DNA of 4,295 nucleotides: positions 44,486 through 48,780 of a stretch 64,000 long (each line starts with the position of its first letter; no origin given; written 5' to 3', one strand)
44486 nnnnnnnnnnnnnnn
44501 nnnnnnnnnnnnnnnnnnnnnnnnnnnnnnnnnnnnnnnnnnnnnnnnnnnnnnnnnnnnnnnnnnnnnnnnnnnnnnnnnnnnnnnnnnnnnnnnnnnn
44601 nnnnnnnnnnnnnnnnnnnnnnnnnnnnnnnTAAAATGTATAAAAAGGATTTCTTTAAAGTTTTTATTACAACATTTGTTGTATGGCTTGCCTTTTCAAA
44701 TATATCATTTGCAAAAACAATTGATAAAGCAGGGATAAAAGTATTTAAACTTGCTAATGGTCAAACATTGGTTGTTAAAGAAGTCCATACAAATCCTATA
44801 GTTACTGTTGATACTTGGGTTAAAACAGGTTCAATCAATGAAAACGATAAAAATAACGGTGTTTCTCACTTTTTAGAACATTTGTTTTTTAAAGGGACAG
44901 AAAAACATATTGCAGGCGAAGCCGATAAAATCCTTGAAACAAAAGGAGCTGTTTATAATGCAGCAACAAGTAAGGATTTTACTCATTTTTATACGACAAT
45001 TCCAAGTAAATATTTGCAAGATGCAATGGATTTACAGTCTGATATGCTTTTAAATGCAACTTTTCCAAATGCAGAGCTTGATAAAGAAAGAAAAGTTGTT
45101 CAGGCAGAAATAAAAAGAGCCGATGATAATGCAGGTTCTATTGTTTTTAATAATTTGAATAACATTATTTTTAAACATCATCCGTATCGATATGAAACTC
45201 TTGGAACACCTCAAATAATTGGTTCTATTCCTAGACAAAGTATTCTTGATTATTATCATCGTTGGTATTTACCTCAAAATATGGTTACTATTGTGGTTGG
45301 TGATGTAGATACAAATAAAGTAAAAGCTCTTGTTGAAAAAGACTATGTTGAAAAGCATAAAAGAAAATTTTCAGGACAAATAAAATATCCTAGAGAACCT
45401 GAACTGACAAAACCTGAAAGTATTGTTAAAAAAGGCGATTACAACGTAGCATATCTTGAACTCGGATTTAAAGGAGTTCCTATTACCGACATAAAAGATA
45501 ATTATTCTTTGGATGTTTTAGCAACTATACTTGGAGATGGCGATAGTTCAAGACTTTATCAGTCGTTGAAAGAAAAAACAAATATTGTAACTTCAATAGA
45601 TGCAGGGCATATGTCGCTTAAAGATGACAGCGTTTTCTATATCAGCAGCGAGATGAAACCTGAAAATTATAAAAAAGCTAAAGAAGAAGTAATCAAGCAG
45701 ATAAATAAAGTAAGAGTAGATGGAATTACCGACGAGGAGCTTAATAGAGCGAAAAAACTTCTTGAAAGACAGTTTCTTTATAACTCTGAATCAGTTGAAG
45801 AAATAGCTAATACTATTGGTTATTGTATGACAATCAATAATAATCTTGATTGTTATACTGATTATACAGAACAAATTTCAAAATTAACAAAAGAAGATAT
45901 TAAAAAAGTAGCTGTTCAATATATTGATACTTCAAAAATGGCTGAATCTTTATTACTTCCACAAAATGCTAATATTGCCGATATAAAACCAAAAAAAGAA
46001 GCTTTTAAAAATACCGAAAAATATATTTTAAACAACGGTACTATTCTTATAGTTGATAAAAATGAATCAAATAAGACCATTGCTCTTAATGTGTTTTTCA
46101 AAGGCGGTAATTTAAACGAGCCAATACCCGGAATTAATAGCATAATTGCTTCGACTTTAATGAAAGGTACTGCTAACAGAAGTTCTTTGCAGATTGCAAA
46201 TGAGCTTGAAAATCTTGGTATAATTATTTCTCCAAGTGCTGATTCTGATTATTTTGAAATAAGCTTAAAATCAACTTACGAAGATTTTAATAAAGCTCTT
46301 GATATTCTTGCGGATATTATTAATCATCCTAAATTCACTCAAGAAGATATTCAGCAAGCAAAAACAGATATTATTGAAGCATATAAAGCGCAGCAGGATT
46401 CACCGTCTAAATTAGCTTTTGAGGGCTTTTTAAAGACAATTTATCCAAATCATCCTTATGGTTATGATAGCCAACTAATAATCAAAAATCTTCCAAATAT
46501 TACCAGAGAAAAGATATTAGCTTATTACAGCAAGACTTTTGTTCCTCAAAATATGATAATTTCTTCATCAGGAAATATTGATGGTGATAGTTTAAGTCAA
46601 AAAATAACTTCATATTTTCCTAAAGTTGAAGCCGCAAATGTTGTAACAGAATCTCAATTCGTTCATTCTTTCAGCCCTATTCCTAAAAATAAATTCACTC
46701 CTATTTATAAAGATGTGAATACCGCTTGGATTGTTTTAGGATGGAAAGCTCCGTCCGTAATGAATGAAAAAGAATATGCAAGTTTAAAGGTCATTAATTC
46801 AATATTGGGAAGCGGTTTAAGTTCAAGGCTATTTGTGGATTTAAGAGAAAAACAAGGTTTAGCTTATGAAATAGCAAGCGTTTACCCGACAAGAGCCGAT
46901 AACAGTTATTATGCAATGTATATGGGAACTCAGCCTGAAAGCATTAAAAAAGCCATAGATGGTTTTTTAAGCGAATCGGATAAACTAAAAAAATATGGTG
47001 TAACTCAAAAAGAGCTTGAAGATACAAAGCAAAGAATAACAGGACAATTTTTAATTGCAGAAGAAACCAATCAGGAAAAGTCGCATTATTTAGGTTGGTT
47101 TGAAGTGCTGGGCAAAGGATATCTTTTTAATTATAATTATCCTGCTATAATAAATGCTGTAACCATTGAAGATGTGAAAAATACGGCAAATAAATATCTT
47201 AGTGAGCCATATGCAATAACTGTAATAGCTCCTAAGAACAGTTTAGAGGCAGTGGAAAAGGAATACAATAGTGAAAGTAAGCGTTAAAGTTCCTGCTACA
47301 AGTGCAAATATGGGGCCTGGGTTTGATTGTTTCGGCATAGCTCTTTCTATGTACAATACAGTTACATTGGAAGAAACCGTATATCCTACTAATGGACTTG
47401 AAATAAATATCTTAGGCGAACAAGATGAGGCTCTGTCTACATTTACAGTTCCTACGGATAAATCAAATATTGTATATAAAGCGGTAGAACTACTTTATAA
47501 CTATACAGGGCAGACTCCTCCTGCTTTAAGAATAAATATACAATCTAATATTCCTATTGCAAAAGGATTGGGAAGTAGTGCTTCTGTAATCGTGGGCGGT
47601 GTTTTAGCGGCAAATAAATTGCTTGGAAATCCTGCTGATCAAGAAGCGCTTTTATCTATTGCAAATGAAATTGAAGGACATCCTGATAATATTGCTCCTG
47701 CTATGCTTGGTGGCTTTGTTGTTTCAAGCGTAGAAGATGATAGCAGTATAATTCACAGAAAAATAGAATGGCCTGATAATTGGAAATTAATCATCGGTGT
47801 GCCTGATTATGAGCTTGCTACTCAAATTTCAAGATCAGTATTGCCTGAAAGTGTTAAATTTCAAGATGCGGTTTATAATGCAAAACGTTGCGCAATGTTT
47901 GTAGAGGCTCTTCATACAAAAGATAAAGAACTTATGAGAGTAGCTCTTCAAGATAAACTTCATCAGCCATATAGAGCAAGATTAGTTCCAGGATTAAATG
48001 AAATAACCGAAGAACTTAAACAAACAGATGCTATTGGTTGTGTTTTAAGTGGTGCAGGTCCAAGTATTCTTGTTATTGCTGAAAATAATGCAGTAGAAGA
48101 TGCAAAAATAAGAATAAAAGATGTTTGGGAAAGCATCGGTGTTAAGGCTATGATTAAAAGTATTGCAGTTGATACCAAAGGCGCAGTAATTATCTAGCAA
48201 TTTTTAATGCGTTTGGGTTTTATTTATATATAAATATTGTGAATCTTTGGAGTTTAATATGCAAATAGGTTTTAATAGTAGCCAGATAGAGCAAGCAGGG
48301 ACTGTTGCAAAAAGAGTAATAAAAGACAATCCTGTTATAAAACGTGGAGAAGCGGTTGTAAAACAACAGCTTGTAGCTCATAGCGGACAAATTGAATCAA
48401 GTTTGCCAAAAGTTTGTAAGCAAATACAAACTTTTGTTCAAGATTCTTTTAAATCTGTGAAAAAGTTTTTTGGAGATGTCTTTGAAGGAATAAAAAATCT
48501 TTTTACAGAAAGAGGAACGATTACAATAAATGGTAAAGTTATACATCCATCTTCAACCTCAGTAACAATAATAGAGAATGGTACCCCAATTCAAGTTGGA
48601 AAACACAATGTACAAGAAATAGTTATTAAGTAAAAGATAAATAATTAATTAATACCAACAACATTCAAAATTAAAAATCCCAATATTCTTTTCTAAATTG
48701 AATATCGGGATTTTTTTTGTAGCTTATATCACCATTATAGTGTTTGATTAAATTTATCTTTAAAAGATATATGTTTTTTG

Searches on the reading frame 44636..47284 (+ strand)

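Call 22: search_protein_families(library=pfam, proteins=[window:44636-47284:+], max_evalue=0.00001)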
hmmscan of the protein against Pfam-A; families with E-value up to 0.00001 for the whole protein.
window:44636-47284:+ (883 aa): 2 families
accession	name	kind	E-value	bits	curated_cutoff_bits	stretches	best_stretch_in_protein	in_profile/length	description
PF05193.26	Peptidase_M16_C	-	1.6e-82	276.2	23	2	198-376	2-181/181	Peptidase M16 inactive domain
PF00675.25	Peptidase_M16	-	4.9e-54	182.7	22.3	2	47-191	4-148/149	Insulinase (Peptidase family M16)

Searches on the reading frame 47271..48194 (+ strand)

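Call 22: search_protein_families(library=pfam, proteins=[window:47271-48194:+], max_evalue=0.00001)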
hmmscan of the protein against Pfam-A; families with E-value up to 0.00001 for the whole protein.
window:47271-48194:+ (308 aa): 2 families
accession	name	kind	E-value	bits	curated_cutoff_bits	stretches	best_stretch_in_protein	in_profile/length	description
PF00288.32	GHMP_kinases_N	-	5.9e-21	74.9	22.3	1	66-148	1-87/87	GHMP kinases N terminal domain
PF08544.19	GHMP_kinases_C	-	1.8e-09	38.3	21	1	211-279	2-76/85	GHMP kinases C terminal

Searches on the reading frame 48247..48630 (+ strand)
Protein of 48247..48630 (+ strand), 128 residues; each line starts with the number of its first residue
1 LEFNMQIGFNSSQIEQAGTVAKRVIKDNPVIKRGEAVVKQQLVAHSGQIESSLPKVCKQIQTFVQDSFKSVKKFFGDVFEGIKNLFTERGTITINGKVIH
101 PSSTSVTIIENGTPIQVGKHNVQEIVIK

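Call 3: search_protein_families(library=pfam, proteins=[window:48247-48630:+], max_evalue=10)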
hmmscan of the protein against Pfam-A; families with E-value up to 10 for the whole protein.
window:48247-48630:+ (128 aa): 0 families

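Call 4: search_protein_families(library=ncbifam, proteins=[window:48247-48630:+], max_evalue=10)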
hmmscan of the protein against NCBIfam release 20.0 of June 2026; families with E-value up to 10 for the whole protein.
window:48247-48630:+ (128 aa): 1 family
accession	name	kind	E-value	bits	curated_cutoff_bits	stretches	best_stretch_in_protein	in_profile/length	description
NF047433.1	Lepto_7_Nterm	domain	6.8e-05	22.5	43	1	93-128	25-61/63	LA_0442/LA_0875 N-terminal domain-containing protein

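Call 20: search_protein_families(library=padloc, proteins=[window:48247-48630:+], max_evalue=1)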
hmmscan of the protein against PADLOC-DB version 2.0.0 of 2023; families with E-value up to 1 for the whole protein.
window:48247-48630:+ (128 aa): 0 families

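Call 83: search_solved_structures(query=window:48259-48630:+, max_evalue=1)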
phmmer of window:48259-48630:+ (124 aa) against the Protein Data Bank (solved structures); distinct sequences matched with E-value up to 1: 2.
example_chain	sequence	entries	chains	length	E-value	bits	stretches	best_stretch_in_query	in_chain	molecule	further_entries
1zyl_A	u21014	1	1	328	0.4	14.2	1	9-108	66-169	Hypothetical protein yihE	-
6dy3_A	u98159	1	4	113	0.81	13.2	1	22-87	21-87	N-acylethanolamine-hydrolyzing acid amidase alpha-subunit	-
